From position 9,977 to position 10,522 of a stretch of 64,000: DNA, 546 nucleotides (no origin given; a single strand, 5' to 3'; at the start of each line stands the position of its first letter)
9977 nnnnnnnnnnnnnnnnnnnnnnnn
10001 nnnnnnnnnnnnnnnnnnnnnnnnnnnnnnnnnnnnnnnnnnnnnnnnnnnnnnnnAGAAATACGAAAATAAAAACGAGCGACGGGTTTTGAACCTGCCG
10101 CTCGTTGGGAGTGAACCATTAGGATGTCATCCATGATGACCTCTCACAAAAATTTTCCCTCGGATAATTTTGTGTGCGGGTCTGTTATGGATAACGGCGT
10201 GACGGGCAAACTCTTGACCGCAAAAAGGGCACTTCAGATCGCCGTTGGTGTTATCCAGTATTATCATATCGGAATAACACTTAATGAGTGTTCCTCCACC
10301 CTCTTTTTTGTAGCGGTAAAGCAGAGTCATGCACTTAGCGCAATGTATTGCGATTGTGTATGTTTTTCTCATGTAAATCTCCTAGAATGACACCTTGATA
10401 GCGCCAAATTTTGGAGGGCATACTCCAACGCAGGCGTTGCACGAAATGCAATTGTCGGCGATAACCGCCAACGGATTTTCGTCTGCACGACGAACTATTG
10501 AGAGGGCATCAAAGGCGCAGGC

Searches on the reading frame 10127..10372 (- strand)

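Call 6: search_protein_families(library=pfam, proteins=[window:10127-10372:-], max_evalue=0.01)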
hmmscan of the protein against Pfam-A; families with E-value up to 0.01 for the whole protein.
window:10127-10372:- (81 aa): 1 family
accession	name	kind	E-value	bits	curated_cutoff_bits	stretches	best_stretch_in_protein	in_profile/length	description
PF08271.17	Zn_Ribbon_TF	-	0.0035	17.3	29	1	31-52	5-26/43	TFIIB zinc-binding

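Call 12: search_protein_families(library=ncbifam, proteins=[window:10127-10372:-], max_evalue=1)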
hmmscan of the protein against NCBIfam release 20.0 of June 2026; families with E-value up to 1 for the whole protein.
window:10127-10372:- (81 aa): 7 families
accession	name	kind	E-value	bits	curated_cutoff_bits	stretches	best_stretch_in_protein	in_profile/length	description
NF041909.1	HVO_2753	equivalog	0.0076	16.1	80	1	31-59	11-40/59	HVO_2753 family zinc finger protein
TIGR03655.1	anti_R_Lar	subfamily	0.014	15.7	39.6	1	47-56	3-12/55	Lar family restriction alleviation protein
NF047912.1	ECs_2282_CxxC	subfamily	0.029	14.3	37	1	32-63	8-45/60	ECs_2282 family putative zinc-binding protein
NF038384.1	zinc_YnfU_fam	subfamily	0.038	13.6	36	1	43-56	36-49/52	YnfU family zinc-binding protein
NF001607.0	PRK00398.1-4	equivalog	0.039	13.7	89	1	31-53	14-36/53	DNA-directed RNA polymerase subunit P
TIGR00319.1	desulf_FeS4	domain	0.11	12.2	36.05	0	23-36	21-34/34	desulfoferrodoxin FeS4 iron-binding domain-containing protein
NF001629.0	PRK00415.1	equivalog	0.13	11.8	70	1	31-57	19-45/62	30S ribosomal protein S27e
